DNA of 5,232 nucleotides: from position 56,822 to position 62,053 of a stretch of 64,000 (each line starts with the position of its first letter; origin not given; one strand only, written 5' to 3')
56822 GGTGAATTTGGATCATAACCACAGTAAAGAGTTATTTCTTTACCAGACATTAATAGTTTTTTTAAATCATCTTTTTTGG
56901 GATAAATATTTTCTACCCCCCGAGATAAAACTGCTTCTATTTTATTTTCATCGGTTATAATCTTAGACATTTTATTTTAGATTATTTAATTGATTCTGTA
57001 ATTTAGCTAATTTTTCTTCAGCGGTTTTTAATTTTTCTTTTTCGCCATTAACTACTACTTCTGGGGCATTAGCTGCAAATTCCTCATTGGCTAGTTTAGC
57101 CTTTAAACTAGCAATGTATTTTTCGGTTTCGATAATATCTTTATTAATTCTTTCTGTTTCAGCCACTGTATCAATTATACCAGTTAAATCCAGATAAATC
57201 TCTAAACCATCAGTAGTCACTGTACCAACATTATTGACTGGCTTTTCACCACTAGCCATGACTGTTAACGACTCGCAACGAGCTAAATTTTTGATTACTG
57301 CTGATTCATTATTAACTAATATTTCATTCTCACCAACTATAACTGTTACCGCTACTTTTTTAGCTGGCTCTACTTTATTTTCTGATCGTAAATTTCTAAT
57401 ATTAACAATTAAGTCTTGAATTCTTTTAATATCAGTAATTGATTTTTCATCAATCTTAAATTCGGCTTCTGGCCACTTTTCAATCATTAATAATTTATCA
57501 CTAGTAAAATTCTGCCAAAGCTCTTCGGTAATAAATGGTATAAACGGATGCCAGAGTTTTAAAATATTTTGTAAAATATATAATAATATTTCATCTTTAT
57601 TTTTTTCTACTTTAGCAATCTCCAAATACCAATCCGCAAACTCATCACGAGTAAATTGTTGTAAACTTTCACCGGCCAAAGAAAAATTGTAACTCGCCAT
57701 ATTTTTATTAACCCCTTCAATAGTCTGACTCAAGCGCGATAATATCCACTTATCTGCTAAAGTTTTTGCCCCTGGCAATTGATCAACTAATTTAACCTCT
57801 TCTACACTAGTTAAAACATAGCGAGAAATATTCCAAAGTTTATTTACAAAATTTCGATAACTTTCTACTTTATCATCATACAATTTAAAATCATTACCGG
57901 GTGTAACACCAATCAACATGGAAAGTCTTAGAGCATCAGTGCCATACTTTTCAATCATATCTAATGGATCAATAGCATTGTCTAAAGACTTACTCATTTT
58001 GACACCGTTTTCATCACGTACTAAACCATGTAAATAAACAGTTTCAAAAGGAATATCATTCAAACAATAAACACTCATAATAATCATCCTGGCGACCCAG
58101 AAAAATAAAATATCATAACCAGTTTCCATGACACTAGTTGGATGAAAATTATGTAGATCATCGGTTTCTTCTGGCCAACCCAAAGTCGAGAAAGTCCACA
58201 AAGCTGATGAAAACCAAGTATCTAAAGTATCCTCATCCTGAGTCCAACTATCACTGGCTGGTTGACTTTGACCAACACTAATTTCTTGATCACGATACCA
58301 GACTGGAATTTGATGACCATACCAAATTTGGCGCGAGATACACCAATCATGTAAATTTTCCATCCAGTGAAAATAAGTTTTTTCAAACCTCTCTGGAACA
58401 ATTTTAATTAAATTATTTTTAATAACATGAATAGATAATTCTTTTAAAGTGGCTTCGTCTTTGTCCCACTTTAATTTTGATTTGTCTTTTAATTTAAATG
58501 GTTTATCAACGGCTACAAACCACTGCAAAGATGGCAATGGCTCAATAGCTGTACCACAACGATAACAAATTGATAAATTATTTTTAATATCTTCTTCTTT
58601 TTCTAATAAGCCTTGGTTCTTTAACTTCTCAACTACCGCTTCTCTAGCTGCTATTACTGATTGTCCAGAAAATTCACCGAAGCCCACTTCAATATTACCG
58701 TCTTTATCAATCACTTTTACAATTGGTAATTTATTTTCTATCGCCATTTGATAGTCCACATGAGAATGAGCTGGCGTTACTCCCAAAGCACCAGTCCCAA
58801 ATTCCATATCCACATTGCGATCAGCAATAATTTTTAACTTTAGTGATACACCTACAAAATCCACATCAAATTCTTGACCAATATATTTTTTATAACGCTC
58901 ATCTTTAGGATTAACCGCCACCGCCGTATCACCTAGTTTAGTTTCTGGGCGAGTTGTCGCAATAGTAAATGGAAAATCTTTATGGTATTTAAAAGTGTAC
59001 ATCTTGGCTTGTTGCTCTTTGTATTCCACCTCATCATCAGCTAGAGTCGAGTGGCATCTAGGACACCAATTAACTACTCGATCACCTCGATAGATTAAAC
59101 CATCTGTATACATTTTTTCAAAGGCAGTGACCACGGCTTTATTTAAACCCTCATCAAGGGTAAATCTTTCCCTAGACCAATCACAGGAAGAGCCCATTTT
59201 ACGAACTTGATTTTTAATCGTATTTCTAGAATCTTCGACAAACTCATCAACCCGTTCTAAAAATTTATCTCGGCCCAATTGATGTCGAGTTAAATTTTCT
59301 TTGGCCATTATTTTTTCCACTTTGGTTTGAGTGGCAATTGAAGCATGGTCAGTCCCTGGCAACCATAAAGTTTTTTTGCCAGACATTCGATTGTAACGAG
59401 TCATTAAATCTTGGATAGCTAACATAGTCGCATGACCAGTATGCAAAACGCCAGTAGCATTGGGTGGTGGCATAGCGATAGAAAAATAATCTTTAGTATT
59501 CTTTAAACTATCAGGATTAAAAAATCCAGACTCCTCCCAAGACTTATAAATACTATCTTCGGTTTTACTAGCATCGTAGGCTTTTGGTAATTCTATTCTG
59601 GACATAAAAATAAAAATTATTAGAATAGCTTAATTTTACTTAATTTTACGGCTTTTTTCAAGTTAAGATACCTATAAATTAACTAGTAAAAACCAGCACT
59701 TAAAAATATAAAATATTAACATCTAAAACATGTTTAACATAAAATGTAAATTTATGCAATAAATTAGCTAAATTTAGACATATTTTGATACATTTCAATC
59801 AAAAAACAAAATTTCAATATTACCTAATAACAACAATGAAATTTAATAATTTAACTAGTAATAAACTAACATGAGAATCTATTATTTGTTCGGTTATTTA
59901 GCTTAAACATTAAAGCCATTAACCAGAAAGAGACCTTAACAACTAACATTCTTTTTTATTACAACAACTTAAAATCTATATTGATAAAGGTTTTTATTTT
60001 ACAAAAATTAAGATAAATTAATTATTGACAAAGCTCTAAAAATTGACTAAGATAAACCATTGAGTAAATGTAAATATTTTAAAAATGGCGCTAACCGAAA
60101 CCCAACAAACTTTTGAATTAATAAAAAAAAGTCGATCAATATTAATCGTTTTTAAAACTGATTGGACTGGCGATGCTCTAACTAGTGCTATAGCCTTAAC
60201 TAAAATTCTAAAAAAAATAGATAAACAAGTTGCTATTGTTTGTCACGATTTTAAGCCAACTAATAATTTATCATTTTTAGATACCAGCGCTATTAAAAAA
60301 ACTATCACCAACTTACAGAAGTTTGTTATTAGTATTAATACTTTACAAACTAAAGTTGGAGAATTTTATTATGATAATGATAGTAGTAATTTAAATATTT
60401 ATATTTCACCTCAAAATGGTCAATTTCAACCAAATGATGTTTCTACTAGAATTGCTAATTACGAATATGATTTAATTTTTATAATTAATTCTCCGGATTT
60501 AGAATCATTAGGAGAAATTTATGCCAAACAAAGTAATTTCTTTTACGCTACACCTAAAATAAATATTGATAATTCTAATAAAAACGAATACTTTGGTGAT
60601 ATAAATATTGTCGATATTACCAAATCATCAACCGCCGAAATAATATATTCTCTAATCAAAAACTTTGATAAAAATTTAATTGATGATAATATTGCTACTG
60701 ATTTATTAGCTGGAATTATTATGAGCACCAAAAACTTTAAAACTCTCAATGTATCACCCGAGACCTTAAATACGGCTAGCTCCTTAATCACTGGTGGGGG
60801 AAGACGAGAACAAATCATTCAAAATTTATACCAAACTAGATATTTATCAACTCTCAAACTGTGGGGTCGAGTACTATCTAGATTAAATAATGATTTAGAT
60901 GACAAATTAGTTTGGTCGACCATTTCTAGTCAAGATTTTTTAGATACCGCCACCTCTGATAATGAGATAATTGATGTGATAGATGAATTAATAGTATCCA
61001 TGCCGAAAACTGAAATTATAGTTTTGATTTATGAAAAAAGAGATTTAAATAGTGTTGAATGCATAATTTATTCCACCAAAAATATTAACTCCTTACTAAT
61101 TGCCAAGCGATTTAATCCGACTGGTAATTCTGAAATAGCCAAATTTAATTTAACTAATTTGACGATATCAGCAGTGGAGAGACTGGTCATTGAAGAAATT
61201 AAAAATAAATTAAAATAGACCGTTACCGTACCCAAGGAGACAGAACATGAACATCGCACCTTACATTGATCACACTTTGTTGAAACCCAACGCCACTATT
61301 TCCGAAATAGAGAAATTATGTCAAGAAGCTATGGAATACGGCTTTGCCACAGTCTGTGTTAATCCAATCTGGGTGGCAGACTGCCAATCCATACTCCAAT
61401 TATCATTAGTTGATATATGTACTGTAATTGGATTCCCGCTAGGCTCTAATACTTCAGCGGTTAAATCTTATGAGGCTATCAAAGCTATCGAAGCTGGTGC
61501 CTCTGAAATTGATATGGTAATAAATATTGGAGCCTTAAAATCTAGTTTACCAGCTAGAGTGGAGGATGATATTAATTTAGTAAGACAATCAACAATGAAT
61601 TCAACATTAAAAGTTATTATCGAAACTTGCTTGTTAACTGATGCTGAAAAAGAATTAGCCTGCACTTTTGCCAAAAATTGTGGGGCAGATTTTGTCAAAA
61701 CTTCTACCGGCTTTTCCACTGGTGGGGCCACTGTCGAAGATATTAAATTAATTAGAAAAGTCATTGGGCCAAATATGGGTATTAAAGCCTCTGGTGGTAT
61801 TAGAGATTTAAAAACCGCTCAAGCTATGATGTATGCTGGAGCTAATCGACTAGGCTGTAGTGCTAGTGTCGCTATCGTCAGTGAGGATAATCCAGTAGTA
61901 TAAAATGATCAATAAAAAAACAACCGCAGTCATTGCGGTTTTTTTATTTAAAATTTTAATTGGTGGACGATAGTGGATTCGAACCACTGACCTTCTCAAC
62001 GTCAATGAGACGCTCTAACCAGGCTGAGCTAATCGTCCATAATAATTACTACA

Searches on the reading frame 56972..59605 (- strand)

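Call 43: search_protein_families(library=pfam, proteins=[window:56972-59605:-], max_evalue=0.00001)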
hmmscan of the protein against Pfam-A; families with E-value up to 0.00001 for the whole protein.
window:56972-59605:- (877 aa): 4 families
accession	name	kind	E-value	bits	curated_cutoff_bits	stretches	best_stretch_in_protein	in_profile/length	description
PF00133.28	tRNA-synt_1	-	7.6e-131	437.1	22.7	2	19-444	2-254/414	tRNA synthetases class I (I, L, M and V)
PF08264.19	Anticodon_1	-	1.3e-35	122.9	25.1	1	618-753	1-146/148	Anticodon-binding domain of tRNA ligase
PF09334.17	tRNA-synt_1g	-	2.1e-18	66.7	20.1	1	44-195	4-137/391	tRNA synthetases class I (M)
PF10458.14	Val_tRNA-synt_C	-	7.9e-13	48.9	25.9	1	815-877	4-66/66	Valyl tRNA synthetase tRNA binding arm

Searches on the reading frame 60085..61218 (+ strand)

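Call 43: search_protein_families(library=pfam, proteins=[window:60085-61218:+], max_evalue=0.00001)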
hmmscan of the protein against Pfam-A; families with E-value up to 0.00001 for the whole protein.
window:60085-61218:+ (377 aa): 1 family
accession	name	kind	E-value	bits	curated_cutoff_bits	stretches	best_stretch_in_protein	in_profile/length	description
PF01368.27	DHH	-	3.3e-06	27.8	28.1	1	19-211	2-125/125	DHH family, N-terminal domain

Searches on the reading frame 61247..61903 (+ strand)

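Call 125: search_protein_families(library=pfam, proteins=[window:61247-61903:+], max_evalue=0.000001)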
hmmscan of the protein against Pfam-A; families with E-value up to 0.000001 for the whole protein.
window:61247-61903:+ (218 aa): 1 family
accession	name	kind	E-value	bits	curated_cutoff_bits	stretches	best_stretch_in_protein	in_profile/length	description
PF01791.15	DeoC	-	2.2e-15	57.4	23.8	1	6-199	5-217/229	DeoC/LacD family aldolase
